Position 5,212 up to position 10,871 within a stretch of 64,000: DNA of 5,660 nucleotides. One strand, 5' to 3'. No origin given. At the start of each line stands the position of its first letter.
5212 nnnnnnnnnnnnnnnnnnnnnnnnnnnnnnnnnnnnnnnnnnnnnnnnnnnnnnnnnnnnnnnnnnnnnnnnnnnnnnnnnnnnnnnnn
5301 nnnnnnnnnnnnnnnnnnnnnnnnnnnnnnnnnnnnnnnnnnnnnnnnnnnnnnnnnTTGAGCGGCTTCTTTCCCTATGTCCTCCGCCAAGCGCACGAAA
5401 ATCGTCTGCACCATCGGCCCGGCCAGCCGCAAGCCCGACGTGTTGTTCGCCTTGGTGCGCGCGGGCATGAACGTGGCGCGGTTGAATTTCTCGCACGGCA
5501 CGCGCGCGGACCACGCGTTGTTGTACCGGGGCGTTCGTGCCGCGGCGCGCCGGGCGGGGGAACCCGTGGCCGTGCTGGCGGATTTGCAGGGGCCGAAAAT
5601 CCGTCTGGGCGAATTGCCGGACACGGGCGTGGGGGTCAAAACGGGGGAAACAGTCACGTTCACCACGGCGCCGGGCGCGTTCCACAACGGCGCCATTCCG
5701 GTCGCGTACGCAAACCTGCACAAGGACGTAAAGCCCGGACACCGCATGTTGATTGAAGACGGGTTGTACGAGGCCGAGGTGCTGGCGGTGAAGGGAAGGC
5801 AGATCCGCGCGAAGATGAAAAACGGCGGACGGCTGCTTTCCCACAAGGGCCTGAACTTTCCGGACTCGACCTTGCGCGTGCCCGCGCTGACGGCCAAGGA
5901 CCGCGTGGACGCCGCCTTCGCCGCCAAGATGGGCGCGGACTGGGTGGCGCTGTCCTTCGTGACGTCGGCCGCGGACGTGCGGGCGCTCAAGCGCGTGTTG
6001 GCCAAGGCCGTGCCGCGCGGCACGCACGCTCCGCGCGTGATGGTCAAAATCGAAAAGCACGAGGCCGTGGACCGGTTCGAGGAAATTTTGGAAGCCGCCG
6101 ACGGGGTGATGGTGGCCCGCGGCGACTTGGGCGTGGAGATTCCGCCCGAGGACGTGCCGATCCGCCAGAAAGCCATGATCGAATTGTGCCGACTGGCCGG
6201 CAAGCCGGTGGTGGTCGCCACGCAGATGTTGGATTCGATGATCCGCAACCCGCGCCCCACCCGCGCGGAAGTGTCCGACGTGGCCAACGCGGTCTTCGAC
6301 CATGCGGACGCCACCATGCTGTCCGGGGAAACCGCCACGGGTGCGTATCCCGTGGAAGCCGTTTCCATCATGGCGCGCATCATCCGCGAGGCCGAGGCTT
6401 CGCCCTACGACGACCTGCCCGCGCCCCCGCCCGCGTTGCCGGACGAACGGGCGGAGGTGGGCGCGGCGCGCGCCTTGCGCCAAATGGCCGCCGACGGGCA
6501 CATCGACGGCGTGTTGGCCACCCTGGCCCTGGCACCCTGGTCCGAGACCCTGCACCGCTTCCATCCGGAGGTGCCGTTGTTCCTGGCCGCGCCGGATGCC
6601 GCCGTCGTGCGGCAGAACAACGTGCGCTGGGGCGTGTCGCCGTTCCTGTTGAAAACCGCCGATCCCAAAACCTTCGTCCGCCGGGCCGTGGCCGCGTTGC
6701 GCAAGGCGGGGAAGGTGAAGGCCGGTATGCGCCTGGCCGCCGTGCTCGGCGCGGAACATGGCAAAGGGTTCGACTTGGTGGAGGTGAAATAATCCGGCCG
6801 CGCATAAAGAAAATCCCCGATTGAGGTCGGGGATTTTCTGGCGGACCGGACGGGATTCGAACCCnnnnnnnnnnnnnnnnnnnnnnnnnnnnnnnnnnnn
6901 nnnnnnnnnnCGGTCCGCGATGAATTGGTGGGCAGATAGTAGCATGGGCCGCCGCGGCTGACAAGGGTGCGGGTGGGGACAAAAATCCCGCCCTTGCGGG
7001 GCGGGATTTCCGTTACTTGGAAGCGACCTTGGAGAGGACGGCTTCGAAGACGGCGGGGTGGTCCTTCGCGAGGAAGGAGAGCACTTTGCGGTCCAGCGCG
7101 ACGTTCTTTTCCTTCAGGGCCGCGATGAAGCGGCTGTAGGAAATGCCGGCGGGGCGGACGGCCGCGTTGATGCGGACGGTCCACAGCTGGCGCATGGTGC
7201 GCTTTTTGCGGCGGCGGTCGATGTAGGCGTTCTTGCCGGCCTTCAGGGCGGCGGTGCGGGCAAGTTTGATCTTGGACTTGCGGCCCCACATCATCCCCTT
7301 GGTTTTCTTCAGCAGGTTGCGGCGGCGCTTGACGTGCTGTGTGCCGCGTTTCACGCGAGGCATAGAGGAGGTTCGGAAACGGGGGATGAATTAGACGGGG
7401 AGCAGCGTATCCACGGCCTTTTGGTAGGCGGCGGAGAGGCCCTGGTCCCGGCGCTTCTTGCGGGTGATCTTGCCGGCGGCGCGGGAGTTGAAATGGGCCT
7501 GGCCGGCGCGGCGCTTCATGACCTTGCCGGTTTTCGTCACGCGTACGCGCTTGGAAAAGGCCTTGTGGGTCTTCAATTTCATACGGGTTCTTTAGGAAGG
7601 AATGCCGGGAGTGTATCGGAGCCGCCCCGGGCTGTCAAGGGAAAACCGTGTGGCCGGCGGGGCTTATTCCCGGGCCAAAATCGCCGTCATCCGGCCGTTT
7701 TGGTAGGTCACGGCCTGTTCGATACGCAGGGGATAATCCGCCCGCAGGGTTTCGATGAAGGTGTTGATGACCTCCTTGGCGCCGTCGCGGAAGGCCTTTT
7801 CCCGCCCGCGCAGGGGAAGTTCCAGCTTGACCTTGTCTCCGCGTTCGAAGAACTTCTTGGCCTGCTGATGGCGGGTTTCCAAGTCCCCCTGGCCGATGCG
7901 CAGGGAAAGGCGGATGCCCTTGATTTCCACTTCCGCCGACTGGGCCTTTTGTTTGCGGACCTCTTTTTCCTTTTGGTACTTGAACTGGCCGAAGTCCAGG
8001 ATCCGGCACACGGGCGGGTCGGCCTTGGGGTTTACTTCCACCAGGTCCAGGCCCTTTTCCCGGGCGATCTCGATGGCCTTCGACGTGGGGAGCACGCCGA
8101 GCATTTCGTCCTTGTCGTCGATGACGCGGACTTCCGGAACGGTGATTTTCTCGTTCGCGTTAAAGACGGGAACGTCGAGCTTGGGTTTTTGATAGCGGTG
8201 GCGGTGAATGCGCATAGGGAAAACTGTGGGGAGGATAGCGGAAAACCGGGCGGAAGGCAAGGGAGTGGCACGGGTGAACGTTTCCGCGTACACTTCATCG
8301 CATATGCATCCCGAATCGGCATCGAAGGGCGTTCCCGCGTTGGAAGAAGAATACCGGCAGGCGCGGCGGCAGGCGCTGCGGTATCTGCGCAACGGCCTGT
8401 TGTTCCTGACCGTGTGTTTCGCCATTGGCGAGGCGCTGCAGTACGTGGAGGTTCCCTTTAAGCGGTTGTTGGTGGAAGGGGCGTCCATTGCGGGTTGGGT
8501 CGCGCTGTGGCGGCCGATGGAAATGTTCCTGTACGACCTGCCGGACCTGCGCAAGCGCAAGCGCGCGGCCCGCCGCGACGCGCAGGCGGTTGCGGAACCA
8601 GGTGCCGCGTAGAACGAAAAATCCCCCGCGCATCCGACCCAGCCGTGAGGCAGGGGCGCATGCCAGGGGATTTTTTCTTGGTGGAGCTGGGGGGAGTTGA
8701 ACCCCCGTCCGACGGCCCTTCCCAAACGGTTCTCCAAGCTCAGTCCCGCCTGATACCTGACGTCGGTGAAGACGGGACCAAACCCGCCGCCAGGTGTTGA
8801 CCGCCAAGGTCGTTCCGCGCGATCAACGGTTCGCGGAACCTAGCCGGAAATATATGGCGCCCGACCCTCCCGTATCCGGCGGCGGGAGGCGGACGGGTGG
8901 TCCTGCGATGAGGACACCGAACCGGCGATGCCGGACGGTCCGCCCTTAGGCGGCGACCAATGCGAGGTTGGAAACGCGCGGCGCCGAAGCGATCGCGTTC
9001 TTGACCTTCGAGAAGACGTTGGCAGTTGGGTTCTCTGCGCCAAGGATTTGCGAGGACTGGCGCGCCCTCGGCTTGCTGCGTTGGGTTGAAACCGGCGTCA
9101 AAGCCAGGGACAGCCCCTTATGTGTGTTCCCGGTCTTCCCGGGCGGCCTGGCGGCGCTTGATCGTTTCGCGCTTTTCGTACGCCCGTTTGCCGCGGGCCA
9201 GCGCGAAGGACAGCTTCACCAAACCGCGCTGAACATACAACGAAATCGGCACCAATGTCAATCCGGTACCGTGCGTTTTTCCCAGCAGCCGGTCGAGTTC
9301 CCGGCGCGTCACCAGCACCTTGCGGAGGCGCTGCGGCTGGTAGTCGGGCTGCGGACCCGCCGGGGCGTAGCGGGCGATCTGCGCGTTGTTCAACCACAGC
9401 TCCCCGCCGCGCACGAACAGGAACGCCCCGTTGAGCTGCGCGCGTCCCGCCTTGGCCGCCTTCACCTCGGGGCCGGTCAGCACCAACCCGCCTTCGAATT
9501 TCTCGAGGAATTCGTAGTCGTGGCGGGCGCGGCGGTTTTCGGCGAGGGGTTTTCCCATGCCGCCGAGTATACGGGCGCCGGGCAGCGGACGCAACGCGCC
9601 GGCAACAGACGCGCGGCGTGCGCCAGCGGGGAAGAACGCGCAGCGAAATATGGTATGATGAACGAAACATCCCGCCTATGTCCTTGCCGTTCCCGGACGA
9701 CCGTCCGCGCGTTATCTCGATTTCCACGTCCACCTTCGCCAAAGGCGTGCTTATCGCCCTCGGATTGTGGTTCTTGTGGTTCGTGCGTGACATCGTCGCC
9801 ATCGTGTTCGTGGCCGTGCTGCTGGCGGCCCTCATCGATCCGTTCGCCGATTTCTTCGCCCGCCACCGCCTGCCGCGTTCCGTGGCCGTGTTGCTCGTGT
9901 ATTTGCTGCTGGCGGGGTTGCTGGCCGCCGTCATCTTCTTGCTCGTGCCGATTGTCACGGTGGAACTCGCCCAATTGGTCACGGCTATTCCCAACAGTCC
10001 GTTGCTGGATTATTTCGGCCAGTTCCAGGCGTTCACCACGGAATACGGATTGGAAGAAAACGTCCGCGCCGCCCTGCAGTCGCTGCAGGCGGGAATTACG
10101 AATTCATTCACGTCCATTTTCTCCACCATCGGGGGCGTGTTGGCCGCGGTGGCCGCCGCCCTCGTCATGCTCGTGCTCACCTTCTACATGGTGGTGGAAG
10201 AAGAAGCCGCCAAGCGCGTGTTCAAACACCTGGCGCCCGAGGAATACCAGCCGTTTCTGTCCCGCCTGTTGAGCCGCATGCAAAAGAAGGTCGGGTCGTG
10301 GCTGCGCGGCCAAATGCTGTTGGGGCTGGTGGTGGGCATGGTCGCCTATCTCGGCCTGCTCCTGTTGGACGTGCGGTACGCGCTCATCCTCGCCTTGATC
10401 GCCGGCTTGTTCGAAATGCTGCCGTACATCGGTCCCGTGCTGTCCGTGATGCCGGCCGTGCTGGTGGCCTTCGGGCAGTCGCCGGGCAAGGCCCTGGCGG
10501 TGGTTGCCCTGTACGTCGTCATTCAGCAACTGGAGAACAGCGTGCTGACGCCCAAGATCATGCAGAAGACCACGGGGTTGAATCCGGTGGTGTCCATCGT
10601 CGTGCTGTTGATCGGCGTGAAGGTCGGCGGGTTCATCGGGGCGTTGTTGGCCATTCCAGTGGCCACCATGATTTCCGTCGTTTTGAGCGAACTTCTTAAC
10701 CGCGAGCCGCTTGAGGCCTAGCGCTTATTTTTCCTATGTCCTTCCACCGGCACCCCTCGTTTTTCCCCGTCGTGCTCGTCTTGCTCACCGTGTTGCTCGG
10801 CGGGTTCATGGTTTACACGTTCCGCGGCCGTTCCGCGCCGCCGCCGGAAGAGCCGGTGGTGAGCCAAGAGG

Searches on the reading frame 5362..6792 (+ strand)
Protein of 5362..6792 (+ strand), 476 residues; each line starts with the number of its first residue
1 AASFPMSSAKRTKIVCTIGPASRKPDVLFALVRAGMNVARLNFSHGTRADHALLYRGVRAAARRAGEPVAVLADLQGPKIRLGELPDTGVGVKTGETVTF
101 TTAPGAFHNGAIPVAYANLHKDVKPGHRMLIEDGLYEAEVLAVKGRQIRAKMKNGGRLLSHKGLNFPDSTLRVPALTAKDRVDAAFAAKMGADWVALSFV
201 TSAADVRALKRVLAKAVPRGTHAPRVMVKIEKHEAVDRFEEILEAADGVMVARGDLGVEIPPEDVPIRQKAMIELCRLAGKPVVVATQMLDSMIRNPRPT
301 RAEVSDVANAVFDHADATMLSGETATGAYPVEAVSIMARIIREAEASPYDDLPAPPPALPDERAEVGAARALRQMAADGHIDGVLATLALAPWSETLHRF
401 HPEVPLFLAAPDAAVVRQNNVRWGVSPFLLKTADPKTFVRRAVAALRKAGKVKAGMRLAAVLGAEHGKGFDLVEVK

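Call 64: search_protein_families(library=ncbifam, proteins=[window:5362-6792:+], max_evalue=0.00001)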
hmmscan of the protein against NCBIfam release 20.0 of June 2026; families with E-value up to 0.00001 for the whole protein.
window:5362-6792:+ (476 aa): 7 families
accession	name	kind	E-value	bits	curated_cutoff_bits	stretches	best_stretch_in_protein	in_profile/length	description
TIGR01064.1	pyruv_kin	equivalog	1.5e-143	478.7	306.4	1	10-457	1-452/476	pyruvate kinase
NF004491.0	PRK05826.1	subfamily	2.8e-141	471.3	432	1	9-465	4-460/477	pyruvate kinase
NF004978.0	PRK06354.1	subfamily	1.5e-136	456.2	462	1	7-464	5-462/590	pyruvate kinase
NF004886.0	PRK06247.1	subfamily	2.9e-135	451.6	623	1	6-466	1-456/476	pyruvate kinase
NF006664.0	PRK09206.1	equivalog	6.6e-110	367.8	686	1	10-346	2-337/470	pyruvate kinase PykF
NF005234.0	PRK06739.1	equivalog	2.1e-87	293.4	564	1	15-346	6-330/352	pyruvate kinase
NF011314.0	PRK14725.1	equivalog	1.3e-62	212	642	2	111-347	361-596/614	pyruvate kinase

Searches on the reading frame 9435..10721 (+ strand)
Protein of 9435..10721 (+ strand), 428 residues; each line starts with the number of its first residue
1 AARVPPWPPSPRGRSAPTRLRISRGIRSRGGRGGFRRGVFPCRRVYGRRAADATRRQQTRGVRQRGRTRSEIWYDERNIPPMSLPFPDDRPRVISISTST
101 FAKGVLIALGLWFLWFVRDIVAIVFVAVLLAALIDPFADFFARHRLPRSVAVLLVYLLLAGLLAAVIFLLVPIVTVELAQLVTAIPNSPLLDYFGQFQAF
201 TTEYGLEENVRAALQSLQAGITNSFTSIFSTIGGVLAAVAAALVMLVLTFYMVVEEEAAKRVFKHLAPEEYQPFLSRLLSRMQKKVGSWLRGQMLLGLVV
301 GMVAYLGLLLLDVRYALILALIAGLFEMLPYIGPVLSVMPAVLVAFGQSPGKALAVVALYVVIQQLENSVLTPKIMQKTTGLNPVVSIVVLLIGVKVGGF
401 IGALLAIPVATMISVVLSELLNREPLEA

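Call 64: search_protein_families(library=ncbifam, proteins=[window:9435-10721:+], max_evalue=0.00001)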
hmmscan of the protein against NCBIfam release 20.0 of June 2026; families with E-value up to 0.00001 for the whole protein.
window:9435-10721:+ (428 aa): 3 families
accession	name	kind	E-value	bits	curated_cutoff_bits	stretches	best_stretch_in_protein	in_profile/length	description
TIGR02872.1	spore_ytvI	equivalog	1.8e-30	106.5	198.15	1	106-413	9-332/341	sporulation integral membrane protein YtvI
NF045801.1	efflux_ABUW_0982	equivalog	9.9e-27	93.9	675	1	107-419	15-342/392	chloramphenicol efflux transporter CxpE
NF008930.0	PRK12287.1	subfamily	1.5e-19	70.8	318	1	114-418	27-326/344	AI-2E family transporter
